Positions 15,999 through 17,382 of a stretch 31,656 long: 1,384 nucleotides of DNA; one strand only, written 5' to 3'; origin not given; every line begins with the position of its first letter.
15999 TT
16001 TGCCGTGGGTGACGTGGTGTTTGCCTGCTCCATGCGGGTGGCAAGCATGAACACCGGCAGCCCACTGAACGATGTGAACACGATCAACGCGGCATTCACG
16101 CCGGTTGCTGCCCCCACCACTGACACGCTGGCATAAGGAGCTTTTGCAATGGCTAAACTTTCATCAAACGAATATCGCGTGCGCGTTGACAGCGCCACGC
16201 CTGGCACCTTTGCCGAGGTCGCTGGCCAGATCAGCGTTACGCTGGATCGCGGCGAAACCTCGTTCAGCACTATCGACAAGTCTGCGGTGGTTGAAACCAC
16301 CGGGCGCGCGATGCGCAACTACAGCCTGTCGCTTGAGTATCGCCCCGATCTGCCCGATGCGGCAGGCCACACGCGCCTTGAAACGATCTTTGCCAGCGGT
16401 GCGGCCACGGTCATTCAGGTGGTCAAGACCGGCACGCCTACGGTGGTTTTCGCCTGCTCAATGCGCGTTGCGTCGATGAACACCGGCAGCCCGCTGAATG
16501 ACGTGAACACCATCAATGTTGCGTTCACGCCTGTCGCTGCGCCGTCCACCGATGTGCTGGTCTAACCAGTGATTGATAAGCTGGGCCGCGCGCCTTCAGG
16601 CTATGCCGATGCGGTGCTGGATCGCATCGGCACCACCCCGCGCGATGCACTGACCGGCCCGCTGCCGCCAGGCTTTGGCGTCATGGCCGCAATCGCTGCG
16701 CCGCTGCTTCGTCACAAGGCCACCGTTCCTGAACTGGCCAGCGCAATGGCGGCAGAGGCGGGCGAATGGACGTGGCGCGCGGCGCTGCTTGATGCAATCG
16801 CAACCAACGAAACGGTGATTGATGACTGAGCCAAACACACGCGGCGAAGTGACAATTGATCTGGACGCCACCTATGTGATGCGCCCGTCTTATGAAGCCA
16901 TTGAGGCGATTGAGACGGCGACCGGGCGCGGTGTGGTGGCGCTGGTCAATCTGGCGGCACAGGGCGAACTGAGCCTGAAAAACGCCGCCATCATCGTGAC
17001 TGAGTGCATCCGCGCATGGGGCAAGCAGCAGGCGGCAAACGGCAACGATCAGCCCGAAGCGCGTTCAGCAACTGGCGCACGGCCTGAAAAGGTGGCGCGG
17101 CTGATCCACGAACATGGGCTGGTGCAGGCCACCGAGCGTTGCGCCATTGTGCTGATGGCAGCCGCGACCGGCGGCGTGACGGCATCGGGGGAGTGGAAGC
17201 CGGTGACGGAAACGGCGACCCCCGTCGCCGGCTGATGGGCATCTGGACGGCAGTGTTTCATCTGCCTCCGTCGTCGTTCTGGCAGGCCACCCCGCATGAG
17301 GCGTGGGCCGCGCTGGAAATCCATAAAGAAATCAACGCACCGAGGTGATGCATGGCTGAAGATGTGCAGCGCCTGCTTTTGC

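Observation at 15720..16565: Two tandem, divergent but intact major tail (tube) protein genes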

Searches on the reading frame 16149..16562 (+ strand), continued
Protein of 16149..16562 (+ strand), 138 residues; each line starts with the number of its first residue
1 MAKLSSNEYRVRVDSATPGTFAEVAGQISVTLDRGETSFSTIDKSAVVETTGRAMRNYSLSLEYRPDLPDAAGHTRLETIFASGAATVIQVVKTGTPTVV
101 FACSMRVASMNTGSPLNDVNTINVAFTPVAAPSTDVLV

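Call 57: find_encoding_contigs(protein=P0012, flank=3000, max_places=1)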
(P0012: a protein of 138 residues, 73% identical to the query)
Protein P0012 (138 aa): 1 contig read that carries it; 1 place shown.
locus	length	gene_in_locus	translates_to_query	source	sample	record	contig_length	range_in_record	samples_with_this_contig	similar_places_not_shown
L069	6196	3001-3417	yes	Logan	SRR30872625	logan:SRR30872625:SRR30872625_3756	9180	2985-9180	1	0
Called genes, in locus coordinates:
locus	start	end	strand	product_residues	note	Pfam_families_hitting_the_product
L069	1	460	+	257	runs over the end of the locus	-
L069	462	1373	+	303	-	PF05135:Phage_connect_1 (faint)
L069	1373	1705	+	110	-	PF05521:Phage_HCP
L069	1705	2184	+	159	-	-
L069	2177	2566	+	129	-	-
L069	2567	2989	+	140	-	-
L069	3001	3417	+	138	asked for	PF06199:Phage_tail_2 (weak)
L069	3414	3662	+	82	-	-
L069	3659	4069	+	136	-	PF11836:Phage_TAC_11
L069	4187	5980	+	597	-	PF20155:TMP_3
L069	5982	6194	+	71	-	?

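Call 70: find_encoding_contigs(protein=P0002, flank=1000, max_places=3)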
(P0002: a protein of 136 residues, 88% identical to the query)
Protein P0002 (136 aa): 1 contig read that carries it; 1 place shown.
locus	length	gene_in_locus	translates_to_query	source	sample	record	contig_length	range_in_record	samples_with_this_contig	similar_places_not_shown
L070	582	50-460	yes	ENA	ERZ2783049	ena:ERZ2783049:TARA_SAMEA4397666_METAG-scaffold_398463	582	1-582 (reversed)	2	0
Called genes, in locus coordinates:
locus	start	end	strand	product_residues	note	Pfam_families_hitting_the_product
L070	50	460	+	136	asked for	-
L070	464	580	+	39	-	?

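Call 74: search_protein_representatives(alignment_id=A1)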
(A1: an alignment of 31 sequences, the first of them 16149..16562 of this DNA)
Query: 31 sequences, 140 profile positions. Proteins with E-value up to 0.001 (for the whole library): 208; up to 1e-10: 93; up to 1e-30: 22. The best 150 are listed.
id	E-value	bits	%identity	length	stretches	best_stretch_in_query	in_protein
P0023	3.4e-65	234.5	-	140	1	1-140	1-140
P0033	1.0e-43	164.9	-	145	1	1-139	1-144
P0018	2.2e-43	163.8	-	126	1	1-96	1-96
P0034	2.8e-41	157.0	-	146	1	2-140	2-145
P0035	2.1e-39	150.9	-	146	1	1-140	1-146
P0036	7.7e-39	149.1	-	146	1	1-140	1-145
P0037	4.5e-36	140.1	-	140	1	1-140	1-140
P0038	2.6e-35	137.7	-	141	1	1-140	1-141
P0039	3.0e-35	137.5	-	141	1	1-139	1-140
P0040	5.2e-35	136.7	-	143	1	1-140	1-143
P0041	6.6e-35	136.4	-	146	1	3-139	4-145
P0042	6.8e-35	136.3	-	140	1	2-139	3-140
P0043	2.2e-34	134.7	-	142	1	1-139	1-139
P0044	4.0e-34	133.8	-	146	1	1-139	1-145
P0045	1.9e-32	128.4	-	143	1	1-139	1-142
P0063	1.2e-27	112.8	-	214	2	16-140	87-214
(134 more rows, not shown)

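Call 85: search_solved_structures(query=A4, max_evalue=10, show_alignments=5)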
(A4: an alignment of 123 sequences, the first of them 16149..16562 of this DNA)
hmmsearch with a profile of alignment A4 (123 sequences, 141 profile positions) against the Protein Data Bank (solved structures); distinct sequences matched with E-value up to 10: 7.
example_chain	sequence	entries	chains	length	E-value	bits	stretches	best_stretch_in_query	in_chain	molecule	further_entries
8qhs_A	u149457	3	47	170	1.4e-21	80.3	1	5-136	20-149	Antigen A | AA protein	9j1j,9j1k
6tba_5A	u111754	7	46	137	2.4e-16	63.4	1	1-139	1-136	Phage major tail protein, TP901-1 family | Tail tube protein Rcc01691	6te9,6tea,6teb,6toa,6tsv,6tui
6yq5_A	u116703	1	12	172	2.3e-05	27.8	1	15-133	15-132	Tail tube protein gp17.1*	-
5a20_H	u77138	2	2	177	2.4e-05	27.7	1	15-133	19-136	MAJOR TAIL PROTEIN GP17.1 | MAJOR TAIL PROTEIN 17.1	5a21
6yeg_A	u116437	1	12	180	2.5e-05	27.7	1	15-133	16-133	Tail tube protein gp17.1*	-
7t2e_A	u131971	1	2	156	0.36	14.2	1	46-137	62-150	Tail tube protein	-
2k4q_A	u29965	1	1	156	0.39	14.1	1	46-137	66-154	Major tail protein V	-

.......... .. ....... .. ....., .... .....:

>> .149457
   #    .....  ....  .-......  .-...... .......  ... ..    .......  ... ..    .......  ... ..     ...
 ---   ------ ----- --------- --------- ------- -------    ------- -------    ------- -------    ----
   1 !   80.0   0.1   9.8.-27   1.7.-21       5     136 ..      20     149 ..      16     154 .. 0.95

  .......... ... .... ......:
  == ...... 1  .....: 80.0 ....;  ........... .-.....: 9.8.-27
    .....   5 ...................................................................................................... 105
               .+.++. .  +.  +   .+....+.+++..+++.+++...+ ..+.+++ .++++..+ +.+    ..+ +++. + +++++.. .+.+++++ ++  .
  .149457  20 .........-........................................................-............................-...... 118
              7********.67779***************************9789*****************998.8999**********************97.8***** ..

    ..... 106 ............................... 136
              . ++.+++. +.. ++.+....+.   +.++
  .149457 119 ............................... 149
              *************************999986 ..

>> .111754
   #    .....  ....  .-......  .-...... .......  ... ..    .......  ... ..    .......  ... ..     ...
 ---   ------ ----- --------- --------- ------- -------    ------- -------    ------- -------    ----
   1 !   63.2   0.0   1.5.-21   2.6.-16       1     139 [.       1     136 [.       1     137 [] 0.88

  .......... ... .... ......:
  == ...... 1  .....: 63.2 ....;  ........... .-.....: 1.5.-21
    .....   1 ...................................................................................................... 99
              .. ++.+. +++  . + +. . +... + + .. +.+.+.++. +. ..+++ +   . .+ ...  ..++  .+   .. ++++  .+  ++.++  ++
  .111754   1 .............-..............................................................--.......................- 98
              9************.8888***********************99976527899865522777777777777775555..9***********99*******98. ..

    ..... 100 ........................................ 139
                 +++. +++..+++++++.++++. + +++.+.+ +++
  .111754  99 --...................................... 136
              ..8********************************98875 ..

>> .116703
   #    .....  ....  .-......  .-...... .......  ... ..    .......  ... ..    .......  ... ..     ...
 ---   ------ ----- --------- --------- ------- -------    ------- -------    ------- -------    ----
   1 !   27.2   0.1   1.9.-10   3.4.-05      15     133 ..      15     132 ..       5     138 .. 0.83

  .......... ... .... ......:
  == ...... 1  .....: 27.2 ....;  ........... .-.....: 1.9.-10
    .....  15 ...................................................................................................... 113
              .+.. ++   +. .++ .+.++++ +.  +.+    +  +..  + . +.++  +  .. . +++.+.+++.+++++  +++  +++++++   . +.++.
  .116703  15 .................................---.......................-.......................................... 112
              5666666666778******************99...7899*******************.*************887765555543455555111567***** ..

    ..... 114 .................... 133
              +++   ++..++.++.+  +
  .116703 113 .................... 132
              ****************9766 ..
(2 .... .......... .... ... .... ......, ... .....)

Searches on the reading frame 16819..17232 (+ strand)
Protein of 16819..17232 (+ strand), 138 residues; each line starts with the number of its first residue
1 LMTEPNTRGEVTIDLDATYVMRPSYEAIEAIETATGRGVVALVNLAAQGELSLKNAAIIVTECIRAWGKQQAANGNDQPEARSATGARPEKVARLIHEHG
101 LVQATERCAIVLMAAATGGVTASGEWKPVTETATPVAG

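Call 4: search_protein_families(library=pfam, proteins=[window:16819-17232:+], max_evalue=0.1)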
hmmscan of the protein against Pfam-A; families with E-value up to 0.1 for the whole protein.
window:16819-17232:+ (138 aa): 2 families
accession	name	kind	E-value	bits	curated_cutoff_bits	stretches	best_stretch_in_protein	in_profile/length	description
PF11836.14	Phage_TAC_11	-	5.5e-08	33.2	27.8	1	8-89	1-79/96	Phage tail tube protein, GTA-gp10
PF14117.11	DUF4287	-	0.0011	19.5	27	1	28-58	6-36/60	Domain of unknown function (DUF4287)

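Call 5: search_protein_families(library=phrogs, proteins=[window:16819-17232:+], max_evalue=0.01)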
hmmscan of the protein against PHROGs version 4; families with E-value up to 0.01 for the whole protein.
window:16819-17232:+ (138 aa): 1 family
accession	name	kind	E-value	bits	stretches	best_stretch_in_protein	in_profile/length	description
phrog_2115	-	tail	5.4e-06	27.8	1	8-127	5-112/125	tail protein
